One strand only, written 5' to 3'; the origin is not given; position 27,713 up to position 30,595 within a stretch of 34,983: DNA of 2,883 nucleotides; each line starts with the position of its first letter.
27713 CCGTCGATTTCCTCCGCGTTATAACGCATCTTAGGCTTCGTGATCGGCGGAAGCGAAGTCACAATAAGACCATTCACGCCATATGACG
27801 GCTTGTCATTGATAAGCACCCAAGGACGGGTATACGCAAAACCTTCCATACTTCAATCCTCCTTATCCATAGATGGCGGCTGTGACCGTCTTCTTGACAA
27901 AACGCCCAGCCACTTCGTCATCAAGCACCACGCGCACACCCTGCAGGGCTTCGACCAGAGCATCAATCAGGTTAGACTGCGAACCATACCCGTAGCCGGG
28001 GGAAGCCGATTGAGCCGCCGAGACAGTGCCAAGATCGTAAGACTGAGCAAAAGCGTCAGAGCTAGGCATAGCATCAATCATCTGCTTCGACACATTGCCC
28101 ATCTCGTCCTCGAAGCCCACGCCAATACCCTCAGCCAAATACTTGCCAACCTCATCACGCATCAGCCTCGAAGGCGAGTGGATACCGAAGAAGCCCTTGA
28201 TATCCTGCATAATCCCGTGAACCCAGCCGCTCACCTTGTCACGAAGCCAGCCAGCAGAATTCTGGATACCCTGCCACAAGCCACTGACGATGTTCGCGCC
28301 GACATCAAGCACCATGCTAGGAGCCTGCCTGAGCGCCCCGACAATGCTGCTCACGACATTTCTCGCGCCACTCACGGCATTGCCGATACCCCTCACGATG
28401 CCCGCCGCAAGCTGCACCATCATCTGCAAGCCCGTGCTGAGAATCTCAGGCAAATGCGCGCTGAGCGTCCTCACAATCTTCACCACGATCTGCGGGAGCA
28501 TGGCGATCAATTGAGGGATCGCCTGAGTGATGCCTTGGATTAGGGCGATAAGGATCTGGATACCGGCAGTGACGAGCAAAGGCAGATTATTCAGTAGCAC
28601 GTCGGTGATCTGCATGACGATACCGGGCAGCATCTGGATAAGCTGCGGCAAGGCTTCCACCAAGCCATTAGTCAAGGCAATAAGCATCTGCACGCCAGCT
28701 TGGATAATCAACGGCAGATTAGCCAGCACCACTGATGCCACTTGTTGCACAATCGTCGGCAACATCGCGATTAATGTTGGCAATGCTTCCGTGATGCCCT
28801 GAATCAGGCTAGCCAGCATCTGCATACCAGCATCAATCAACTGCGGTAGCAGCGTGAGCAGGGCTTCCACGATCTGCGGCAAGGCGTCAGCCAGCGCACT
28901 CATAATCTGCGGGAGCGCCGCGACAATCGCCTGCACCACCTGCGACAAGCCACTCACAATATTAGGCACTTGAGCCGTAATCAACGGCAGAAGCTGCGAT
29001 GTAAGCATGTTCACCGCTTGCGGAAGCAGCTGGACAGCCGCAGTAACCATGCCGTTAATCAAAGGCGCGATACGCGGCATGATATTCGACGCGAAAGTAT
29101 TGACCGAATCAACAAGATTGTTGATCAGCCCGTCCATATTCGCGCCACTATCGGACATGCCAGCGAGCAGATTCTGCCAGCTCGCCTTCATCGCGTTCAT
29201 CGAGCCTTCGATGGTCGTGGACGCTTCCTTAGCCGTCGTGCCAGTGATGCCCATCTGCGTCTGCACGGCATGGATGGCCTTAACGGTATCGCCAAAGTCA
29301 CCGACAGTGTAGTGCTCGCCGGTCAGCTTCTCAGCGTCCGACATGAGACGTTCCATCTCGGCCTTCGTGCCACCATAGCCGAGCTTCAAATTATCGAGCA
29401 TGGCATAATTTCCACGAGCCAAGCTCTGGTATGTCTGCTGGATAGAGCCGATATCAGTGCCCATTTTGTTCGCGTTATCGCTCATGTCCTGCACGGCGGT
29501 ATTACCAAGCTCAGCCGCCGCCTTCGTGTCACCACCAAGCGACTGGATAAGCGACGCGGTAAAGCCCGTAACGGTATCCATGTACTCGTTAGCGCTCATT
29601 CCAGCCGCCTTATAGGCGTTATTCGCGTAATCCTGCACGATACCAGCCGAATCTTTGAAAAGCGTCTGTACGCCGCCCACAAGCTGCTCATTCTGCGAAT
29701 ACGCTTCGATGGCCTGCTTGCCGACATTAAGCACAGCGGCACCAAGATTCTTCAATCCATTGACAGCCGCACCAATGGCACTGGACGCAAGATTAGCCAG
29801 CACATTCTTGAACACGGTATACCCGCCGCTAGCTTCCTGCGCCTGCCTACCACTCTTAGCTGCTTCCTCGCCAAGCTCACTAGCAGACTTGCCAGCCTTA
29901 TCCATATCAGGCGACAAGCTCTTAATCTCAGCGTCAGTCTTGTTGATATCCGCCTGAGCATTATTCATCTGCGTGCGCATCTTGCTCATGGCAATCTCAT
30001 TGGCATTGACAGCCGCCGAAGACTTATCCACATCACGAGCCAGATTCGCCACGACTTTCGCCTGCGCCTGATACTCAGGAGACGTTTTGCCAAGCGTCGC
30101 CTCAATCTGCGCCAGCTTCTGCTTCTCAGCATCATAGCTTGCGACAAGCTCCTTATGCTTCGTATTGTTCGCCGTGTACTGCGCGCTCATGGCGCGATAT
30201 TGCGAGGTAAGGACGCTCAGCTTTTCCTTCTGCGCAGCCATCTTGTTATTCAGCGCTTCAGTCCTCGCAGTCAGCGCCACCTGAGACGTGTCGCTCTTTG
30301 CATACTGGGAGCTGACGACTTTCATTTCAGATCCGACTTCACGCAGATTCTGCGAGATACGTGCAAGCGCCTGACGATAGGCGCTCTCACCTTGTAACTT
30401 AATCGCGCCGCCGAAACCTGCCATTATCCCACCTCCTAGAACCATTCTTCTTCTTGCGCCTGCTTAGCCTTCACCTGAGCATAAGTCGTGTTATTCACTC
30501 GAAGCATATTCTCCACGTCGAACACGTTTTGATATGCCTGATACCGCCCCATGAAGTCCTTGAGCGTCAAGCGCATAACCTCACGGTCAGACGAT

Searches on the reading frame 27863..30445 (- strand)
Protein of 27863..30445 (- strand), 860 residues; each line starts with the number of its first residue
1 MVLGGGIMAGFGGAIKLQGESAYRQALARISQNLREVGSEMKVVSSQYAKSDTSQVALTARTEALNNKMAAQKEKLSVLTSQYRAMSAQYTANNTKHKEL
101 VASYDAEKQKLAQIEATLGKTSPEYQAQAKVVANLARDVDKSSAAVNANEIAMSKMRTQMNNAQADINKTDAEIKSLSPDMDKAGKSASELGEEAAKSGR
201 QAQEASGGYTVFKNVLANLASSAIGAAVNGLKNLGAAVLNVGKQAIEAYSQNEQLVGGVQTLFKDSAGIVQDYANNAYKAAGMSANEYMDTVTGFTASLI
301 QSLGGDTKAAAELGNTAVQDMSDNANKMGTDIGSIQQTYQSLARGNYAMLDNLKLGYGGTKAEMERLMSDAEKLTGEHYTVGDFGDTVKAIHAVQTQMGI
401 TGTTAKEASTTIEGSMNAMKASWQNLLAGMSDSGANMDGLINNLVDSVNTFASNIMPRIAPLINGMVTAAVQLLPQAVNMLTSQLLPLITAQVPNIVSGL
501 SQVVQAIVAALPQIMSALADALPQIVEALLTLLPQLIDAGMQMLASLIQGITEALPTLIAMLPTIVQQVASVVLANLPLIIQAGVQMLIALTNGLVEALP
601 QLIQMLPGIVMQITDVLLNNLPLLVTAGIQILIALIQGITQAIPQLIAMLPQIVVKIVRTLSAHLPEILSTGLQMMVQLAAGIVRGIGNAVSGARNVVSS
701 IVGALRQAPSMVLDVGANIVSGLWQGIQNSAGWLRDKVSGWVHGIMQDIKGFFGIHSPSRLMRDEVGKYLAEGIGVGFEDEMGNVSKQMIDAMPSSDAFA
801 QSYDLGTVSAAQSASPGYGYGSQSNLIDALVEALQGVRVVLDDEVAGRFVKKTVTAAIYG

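Call 7: search_protein_families(library=pfam, proteins=[window:27863-30445:-], max_evalue=0.01)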
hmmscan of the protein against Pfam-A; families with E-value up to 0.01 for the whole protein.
window:27863-30445:- (860 aa): 2 families
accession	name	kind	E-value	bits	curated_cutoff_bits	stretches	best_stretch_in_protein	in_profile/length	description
PF17045.10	CEP63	-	0.00032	21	33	1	24-196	72-253/263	Centrosomal protein of 63 kDa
PF04513.17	Baculo_PEP_C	-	0.0021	18.5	38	1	411-527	17-135/140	Baculovirus polyhedron envelope protein, PEP, C terminus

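Call 8: search_protein_families(library=phrogs, proteins=[window:27863-30445:-], max_evalue=0.01)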
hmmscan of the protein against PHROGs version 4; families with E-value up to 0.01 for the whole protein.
window:27863-30445:- (860 aa): 27 families (the best 25 are shown)
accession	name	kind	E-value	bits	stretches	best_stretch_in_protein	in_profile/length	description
phrog_58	-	tail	3.2e-94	318.4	1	15-822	179-1029/1544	tail length tape measure protein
phrog_6900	-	tail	5.6e-63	214.2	1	182-393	23-235/235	tail length tape measure protein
phrog_5493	-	tail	9.7e-58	197.3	1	221-794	430-1024/1102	tail length tape measure protein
phrog_3981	-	tail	2e-49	170.2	1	195-759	15-483/584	tail length tape measure protein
phrog_1272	-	tail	1.7e-48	166.2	3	690-793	1416-1519/1606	tail length tape measure protein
phrog_991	-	tail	1e-47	163.6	1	12-751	68-842/1966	tail length tape measure protein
phrog_1204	-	tail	6e-46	158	4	673-793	1252-1371/1483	tail protein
phrog_4372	-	tail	6e-36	124.4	2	533-789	1112-1359/1681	tail length tape measure protein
phrog_24198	-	unknown function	8e-33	115.3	1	531-785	2-249/350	-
phrog_4200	-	tail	5.6e-28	98.9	2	423-780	284-608/732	tail length tape measure protein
phrog_167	-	tail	3.8e-27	95.5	1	16-784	17-770/1555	tail length tape measure protein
phrog_305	-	tail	4e-26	92.9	2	473-791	398-747/1001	tail length tape measure protein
phrog_5218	-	unknown function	9.2e-21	74.7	2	12-240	9-228/1599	-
phrog_1686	-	tail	1e-19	70.9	1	676-789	1017-1127/1224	tail length tape measure protein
phrog_10613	-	tail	1.8e-18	68.3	2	11-124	10-123/237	tail length tape measure protein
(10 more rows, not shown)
